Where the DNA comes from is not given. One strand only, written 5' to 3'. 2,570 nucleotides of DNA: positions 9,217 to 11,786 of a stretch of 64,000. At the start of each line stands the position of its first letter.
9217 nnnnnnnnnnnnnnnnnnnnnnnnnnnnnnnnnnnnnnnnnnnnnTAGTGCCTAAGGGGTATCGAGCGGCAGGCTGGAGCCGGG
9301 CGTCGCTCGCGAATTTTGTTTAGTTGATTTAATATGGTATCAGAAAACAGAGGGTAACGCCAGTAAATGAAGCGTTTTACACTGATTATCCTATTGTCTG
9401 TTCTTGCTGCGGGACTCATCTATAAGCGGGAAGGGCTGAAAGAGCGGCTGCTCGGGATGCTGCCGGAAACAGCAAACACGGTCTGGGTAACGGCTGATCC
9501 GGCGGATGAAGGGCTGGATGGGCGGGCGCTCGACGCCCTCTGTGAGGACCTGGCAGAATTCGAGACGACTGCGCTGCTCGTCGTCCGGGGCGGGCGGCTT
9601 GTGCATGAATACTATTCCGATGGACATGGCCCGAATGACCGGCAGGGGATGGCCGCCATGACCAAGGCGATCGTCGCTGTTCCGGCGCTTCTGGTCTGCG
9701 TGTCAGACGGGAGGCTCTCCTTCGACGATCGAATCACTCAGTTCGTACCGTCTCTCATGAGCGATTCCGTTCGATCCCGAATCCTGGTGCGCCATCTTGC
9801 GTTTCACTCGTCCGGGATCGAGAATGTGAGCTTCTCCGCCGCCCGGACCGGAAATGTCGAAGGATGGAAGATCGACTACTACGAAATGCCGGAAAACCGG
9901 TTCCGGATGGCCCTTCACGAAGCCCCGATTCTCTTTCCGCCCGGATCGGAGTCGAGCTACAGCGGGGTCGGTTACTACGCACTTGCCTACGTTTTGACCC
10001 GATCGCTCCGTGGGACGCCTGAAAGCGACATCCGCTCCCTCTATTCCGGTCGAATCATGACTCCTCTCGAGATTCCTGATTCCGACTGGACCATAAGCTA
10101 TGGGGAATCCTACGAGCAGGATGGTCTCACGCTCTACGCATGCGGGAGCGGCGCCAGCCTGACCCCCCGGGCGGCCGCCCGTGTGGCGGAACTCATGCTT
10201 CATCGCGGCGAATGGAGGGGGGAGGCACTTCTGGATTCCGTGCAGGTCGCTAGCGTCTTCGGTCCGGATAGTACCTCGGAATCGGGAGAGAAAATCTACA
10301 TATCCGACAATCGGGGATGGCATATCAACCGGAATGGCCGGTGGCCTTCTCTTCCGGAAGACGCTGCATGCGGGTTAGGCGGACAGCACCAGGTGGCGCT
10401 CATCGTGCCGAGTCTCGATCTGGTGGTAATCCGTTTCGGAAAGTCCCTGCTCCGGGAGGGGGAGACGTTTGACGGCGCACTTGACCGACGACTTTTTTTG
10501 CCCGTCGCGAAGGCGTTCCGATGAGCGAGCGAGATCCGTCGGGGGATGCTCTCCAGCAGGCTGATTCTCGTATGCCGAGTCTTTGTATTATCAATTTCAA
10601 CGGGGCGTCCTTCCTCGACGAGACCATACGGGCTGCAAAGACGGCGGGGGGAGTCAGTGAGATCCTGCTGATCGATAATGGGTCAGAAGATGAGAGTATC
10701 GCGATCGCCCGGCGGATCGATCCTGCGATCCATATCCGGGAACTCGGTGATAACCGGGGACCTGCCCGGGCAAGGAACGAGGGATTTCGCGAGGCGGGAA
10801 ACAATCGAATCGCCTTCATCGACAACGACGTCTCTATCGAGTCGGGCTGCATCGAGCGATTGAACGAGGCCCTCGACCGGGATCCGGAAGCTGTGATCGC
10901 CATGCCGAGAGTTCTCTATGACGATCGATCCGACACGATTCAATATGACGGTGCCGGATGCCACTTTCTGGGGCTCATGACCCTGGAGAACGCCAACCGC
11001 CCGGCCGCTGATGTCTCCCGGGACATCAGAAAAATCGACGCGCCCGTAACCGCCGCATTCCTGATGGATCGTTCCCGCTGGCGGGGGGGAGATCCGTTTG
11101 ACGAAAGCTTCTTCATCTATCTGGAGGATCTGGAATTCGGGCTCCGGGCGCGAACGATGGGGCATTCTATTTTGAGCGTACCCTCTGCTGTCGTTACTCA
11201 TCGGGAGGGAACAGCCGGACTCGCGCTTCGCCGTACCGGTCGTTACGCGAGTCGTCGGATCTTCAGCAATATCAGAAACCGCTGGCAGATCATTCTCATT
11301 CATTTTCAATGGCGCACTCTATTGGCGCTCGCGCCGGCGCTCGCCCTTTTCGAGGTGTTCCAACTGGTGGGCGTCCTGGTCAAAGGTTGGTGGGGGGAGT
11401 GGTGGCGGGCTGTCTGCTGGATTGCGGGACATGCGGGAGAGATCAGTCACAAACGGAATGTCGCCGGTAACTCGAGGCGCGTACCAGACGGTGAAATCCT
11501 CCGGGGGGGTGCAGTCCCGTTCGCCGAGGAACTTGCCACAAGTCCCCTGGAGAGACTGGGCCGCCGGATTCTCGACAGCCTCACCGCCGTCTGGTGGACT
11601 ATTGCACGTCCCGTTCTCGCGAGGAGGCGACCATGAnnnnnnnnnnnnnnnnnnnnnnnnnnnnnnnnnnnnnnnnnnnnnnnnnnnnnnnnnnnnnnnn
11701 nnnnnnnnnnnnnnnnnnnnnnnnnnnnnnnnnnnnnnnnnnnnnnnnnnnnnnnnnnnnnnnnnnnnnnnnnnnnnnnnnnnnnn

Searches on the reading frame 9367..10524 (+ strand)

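Call 44: search_protein_families(library=pfam, proteins=[window:9367-10524:+], max_evalue=0.00001)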
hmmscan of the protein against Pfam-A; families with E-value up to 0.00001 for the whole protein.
window:9367-10524:+ (385 aa): 1 family
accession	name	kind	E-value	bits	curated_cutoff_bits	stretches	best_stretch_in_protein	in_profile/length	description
PF00144.29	Beta-lactamase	-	2.3e-19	70.2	27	1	56-356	2-306/329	Beta-lactamase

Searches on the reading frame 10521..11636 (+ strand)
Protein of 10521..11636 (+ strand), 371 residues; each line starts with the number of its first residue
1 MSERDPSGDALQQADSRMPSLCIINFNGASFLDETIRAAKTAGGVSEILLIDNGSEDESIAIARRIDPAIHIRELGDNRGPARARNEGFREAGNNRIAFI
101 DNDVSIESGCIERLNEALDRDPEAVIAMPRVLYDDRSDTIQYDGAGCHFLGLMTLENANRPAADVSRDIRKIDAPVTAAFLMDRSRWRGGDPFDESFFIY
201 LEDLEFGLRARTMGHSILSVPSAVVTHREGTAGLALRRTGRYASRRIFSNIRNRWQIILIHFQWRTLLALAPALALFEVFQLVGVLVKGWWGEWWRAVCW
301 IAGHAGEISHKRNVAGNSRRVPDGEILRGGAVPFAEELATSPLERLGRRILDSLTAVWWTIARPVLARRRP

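Call 44: search_protein_families(library=pfam, proteins=[window:10521-11636:+], max_evalue=0.00001)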
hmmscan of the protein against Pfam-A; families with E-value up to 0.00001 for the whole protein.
window:10521-11636:+ (371 aa): 3 families
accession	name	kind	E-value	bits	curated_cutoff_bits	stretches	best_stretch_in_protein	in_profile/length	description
PF00535.33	Glycos_transf_2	-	7.1e-23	81.8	23.3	1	20-142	1-127/168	Glycosyl transferase family 2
PF13641.12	Glyco_tranf_2_3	-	6.8e-10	39.8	27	1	21-233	5-217/230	Glycosyltransferase like family 2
PF10111.15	Glyco_tranf_2_2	-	2.7e-08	34.1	27.3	1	22-217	5-206/276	Glycosyltransferase like family 2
